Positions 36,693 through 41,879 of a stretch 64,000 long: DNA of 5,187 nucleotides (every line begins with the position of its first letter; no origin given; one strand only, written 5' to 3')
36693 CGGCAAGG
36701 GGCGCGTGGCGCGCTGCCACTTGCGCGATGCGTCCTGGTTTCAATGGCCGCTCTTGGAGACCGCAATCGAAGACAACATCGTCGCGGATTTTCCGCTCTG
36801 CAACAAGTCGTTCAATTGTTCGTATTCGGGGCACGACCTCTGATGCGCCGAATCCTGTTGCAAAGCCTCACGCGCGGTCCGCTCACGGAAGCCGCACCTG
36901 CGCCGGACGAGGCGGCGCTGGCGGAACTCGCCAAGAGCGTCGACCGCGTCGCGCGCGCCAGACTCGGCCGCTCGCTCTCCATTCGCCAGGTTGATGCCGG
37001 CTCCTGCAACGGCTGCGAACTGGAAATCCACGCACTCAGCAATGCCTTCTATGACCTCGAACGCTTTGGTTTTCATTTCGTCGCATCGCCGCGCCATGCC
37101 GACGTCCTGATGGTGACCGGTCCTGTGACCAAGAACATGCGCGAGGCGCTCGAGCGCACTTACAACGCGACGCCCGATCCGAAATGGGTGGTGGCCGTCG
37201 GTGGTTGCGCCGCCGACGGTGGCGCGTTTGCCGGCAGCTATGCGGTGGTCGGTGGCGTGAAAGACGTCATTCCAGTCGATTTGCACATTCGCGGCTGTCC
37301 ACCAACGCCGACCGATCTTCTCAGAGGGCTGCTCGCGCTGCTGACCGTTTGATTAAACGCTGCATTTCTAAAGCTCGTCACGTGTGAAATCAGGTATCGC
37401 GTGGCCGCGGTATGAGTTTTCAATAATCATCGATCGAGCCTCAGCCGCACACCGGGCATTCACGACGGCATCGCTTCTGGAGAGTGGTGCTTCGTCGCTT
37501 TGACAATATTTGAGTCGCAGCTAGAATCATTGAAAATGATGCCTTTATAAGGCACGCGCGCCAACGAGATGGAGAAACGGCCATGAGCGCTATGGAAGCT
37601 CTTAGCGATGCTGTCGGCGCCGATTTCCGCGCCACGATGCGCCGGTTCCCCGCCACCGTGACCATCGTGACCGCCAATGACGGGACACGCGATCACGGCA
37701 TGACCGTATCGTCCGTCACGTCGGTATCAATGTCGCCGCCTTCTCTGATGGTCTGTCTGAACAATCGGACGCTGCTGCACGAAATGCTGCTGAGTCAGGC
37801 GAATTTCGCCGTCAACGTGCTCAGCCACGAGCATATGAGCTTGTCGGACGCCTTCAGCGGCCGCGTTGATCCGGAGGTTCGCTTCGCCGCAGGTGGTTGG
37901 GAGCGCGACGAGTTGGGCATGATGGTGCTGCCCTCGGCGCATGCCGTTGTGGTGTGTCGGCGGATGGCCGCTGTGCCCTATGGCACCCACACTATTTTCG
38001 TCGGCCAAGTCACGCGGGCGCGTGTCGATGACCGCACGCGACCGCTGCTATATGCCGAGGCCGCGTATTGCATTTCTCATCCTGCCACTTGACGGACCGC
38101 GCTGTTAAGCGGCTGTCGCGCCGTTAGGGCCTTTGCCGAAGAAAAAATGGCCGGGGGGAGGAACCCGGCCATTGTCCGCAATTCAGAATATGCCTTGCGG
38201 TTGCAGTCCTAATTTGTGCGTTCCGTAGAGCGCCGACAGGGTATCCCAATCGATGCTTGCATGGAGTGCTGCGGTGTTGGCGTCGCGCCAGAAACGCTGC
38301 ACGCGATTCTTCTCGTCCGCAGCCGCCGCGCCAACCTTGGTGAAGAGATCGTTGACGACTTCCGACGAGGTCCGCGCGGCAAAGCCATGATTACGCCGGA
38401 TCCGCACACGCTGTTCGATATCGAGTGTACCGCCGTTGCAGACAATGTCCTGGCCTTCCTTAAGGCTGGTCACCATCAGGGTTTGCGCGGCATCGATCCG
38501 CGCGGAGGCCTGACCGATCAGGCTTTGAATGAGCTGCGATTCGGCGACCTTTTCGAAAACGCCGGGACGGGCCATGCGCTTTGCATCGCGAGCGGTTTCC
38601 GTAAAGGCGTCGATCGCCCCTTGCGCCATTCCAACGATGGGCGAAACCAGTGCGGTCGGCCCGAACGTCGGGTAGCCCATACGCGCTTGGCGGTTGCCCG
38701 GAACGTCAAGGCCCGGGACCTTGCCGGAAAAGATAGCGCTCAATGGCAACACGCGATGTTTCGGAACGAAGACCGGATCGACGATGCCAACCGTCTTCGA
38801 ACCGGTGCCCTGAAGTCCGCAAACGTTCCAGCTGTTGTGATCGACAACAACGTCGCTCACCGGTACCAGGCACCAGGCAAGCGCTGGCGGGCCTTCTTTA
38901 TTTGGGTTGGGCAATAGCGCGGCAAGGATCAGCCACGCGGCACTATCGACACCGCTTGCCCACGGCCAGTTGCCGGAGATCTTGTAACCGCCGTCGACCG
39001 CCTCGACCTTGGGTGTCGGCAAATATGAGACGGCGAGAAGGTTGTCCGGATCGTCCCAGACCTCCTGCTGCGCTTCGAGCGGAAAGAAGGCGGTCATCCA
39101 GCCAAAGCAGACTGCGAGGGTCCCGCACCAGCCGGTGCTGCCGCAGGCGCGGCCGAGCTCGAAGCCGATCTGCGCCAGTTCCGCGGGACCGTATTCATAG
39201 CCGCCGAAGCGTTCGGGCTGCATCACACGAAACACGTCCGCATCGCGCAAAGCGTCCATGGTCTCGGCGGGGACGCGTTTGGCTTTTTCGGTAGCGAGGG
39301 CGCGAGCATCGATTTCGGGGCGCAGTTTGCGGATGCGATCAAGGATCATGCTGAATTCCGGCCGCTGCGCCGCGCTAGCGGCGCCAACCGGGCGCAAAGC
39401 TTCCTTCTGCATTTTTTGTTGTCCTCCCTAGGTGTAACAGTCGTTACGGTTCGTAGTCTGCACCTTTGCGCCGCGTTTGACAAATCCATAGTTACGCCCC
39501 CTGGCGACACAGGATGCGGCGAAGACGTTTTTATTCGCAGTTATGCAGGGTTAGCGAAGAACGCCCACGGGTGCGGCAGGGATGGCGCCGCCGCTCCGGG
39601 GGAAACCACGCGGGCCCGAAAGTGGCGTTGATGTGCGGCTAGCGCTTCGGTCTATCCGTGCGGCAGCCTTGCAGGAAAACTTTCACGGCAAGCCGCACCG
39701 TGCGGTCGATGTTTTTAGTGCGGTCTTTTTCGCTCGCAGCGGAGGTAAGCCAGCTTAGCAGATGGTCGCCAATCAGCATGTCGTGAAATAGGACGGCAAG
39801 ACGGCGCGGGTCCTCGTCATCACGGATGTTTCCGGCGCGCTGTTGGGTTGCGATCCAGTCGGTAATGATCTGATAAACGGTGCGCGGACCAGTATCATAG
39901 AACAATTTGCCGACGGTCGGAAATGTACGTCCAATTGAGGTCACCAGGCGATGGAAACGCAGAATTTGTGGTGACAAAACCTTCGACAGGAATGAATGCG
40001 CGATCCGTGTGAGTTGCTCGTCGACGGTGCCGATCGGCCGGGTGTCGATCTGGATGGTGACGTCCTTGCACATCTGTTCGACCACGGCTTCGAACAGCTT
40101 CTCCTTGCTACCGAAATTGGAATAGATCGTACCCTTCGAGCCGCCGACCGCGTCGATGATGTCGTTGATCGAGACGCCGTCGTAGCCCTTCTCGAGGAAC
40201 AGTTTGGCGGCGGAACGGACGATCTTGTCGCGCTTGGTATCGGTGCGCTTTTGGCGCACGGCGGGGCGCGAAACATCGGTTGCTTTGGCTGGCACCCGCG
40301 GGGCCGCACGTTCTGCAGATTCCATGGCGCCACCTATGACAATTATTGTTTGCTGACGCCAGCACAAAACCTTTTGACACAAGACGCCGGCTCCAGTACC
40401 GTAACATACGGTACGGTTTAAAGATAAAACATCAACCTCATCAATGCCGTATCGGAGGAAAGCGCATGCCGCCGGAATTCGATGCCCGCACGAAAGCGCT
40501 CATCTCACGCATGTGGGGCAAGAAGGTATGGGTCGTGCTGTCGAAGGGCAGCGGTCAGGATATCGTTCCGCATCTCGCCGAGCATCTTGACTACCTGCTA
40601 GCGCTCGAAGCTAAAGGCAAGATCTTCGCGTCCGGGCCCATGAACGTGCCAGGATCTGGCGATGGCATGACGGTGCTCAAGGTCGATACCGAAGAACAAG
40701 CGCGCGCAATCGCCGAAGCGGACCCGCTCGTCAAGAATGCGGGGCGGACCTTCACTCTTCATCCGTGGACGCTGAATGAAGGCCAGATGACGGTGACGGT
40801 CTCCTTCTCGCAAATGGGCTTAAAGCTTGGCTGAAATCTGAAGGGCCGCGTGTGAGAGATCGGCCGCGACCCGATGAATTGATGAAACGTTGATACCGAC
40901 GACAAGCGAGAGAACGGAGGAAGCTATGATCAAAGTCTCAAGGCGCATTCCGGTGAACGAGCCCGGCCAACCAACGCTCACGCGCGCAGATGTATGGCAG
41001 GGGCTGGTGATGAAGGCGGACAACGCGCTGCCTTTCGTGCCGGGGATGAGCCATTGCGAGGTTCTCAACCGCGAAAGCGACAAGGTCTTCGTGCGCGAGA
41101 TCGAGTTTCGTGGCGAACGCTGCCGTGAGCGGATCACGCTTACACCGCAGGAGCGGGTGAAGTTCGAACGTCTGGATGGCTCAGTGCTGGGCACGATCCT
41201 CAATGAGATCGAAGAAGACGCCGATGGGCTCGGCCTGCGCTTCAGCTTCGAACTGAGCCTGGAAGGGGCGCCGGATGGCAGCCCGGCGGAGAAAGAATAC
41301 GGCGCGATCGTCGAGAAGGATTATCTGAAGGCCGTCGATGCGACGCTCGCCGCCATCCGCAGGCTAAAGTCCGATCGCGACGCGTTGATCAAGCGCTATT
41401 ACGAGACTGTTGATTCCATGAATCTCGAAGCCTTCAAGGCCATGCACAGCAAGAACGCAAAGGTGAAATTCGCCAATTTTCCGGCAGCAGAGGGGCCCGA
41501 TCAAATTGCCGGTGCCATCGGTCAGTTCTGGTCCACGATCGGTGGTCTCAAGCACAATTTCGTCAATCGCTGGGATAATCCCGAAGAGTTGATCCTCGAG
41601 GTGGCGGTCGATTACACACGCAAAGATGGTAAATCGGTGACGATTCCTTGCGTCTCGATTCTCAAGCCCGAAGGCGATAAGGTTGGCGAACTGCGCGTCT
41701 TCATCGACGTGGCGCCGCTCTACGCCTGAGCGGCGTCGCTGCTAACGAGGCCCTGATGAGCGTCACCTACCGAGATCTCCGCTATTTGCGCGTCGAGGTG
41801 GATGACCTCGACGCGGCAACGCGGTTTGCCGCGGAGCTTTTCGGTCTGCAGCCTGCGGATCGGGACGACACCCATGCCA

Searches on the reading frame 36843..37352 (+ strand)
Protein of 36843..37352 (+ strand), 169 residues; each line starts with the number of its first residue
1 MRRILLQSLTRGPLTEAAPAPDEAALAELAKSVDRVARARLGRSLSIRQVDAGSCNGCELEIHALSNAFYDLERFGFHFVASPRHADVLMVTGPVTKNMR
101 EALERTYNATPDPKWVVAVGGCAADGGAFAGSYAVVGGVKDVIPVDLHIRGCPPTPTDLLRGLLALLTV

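Call 4: search_protein_families(library=pfam, proteins=[window:36843-37352:+])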
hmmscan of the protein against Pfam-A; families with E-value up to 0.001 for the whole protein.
window:36843-37352:+ (169 aa): 1 family
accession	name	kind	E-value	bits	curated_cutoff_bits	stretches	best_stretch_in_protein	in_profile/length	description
PF01058.29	Oxidored_q6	-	3.4e-34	117.8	27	1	55-166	1-128/128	NADH ubiquinone oxidoreductase, 20 Kd subunit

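Call 5: search_protein_families(library=ncbifam, proteins=[window:36843-37352:+])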
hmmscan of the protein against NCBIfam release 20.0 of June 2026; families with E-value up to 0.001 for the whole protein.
window:36843-37352:+ (169 aa): 15 families
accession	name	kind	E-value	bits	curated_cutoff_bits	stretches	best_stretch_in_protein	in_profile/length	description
NF005012.1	PRK06411.1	subfamily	1e-40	139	116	1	29-166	20-154/166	NADH-quinone oxidoreductase subunit NuoB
TIGR01957.1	nuoB_fam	subfamily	3.1e-37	127.7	142.7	1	41-166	13-138/145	NADH-quinone oxidoreductase subunit B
NF011391.0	PRK14816.1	equivalog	1.2e-34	119.6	283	1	41-166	48-173/196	NADH-quinone oxidoreductase subunit B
NF011394.0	PRK14819.1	equivalog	2.6e-32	112.4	312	1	42-166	28-152/264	NADH-quinone oxidoreductase subunit B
NF011390.0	PRK14815.1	equivalog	3.3e-31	108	281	1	56-166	43-153/183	NADH dehydrogenase subunit B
NF011395.0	PRK14820.1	equivalog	3.3e-30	105.2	263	1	41-165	29-152/180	NADH-quinone oxidoreductase subunit B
NF011392.0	PRK14817.1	equivalog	6.2e-28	97.7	271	1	56-166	46-156/182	NADH-quinone oxidoreductase subunit B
NF011393.0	PRK14818.1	equivalog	2.5e-27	95.5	255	1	41-166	27-151/173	NADH dehydrogenase subunit B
NF011388.0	PRK14813.1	equivalog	6.7e-27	94.6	294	1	55-165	37-148/189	NADH dehydrogenase subunit B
NF009808.0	PRK13292.1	equivalog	8.5e-27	93.3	1156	1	57-166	36-145/791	NADH-quinone oxidoreductase subunit B/C/D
NF011389.0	PRK14814.1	equivalog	8.6e-24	84.3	285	1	39-166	27-153/186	NADH dehydrogenase subunit B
TIGR03294.1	FrhG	equivalog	3.7e-07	30.1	245.5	1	86-167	51-141/228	coenzyme F420 hydrogenase subunit gamma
NF040831.1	sulfhyd_ShyD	equivalog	9.9e-07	28.6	460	1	52-128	8-89/240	NAD(P)-dependent hydrogenase/sulfhydrogenase 2 subunit delta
NF040836.1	sulfhyd_HydD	equivalog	0.00011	21.5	500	0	54-128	15-94/261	NADPH-dependent hydrogenase/sulfhydrogenase 1 subunit delta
NF045875.1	F420_non_VhuG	exception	0.00016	21.1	450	0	135-167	132-164/286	F420-non-reducing hydrogenase subunit VhuG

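Call 55: search_solved_structures(query=window:36843-37352:+, show_alignments=3, max_evalue=1e-10)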
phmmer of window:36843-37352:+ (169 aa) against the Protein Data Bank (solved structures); distinct sequences matched with E-value up to 1e-10: 43.
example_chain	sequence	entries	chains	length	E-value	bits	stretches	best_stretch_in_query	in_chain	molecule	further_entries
7z0s_G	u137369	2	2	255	3.4e-36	127.7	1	32-164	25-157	Formate hydrogenlyase subunit 7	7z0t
6cfw_J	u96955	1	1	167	9.3e-35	123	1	38-166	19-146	Probable membrane-bound hydrogenase subunit mbhJ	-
7arc_B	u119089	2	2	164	8.5e-30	106.9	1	55-166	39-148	PSST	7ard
9f5x_F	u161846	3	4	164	1e-29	106.6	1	28-166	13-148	NADH:ubiquinone oxidoreductase subunit 10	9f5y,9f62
7a23_E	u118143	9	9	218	1.4e-29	106.2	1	12-166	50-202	PSST | NADH dehydrogenase [ubiquinone] iron-sulfur protein 7, mitochondrial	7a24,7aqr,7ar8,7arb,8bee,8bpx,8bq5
8b9z_B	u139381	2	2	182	5.3e-29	104.3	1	42-166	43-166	LD31474p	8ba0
8esw_S7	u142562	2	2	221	8.1e-29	103.7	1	42-166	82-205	LD31474p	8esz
7ar7_B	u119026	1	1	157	1.2e-28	103.2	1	57-166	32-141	NADH dehydrogenase [ubiquinone] iron-sulfur protein 7, mitochondrial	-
6x89_S7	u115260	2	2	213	1.5e-28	102.8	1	46-166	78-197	NADH dehydrogenase [ubiquinone] iron-sulfur protein 7, mitochondrial | NDUS7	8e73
9cwt_C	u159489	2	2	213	2.3e-28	102.3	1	18-166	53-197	NADH dehydrogenase [ubiquinone] iron-sulfur protein 7, mitochondrial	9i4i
9ti4_E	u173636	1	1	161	2.9e-28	101.9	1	57-166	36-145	NADH dehydrogenase [ubiquinone] iron-sulfur protein 7, mitochondrial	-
5xtb_C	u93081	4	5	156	4.3e-28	101.4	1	57-166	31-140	NADH dehydrogenase [ubiquinone] iron-sulfur protein 7, mitochondrial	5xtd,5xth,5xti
6g2j_B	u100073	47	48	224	4.6e-28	101.3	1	57-166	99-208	NADH dehydrogenase [ubiquinone] iron-sulfur protein 7, mitochondrial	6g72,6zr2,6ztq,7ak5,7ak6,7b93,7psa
7q5y_F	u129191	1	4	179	4.8e-28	101.2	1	40-166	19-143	NADH-quinone oxidoreductase subunit B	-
5ldw_B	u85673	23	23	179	5.2e-28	101.1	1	57-166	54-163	NADH dehydrogenase [ubiquinone] iron-sulfur protein 7, mitochondrial | Mitochondrial complex I, PSST subunit | NADH:ubiquinone oxidoreductase core subunit S7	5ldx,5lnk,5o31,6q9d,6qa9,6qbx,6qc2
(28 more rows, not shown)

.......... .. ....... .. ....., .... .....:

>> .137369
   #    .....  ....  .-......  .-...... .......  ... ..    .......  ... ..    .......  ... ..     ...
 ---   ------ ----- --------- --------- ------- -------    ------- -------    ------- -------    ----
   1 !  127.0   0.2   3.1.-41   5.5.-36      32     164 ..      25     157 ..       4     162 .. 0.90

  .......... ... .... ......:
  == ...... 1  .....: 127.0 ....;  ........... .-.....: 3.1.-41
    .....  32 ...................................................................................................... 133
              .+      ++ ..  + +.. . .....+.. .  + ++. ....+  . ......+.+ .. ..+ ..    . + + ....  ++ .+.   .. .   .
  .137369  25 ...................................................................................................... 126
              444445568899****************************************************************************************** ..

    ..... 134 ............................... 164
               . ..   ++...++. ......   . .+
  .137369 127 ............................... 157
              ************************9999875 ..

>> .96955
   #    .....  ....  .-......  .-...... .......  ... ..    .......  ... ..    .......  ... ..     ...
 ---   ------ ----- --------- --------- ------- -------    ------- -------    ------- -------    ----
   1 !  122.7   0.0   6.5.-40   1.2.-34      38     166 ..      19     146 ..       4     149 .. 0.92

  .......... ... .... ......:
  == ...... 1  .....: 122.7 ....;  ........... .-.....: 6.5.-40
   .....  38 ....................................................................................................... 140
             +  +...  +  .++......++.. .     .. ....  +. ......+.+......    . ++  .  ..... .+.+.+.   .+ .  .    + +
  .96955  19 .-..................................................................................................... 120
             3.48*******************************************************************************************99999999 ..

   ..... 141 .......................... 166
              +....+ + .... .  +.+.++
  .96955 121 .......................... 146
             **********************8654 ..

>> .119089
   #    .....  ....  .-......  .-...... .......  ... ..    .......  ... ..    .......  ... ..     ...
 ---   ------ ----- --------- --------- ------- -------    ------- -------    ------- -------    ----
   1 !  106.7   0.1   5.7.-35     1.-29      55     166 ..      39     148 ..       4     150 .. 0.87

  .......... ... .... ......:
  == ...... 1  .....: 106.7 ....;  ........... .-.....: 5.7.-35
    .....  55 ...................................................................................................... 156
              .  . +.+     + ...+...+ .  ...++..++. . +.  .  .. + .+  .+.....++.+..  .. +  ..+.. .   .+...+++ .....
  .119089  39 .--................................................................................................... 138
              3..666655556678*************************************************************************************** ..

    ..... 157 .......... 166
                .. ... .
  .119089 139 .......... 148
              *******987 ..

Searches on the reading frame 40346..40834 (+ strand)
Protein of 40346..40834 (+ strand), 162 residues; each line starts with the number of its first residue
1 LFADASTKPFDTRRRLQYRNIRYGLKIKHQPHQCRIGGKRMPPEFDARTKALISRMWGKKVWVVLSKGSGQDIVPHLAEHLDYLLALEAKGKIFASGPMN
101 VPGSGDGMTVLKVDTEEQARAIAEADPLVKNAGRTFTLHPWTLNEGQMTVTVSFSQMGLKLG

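Call 73: search_protein_families(library=pfam, proteins=[window:40346-40834:+], max_evalue=0.001)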
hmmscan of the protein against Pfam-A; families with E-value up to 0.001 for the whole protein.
window:40346-40834:+ (162 aa): 1 family
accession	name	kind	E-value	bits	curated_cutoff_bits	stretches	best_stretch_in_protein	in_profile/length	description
PF03795.20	YCII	-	6.3e-09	36.6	24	1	75-132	19-84/95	YCII-related domain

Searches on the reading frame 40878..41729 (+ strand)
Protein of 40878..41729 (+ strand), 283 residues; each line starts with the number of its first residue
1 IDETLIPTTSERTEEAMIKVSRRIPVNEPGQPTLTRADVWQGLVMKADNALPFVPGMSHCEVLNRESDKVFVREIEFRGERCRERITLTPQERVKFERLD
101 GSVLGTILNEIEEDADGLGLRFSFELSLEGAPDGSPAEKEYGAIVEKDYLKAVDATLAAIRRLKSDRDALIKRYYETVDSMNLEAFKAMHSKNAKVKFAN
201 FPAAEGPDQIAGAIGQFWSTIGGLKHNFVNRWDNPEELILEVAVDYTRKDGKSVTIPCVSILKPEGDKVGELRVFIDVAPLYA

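Call 15: search_protein_families(library=pfam, proteins=[window:40878-41729:+], max_evalue=0.0001)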
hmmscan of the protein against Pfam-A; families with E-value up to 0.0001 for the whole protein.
window:40878-41729:+ (283 aa): 2 families
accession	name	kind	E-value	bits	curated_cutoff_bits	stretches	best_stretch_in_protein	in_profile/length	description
PF08982.17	AtaL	-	6.3e-32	110.7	27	1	25-166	6-142/143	Acetylaranotin biosynthesis cluster protein L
PF12680.13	SnoaL_2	-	4.2e-10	40.6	27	1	171-269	1-99/102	SnoaL-like domain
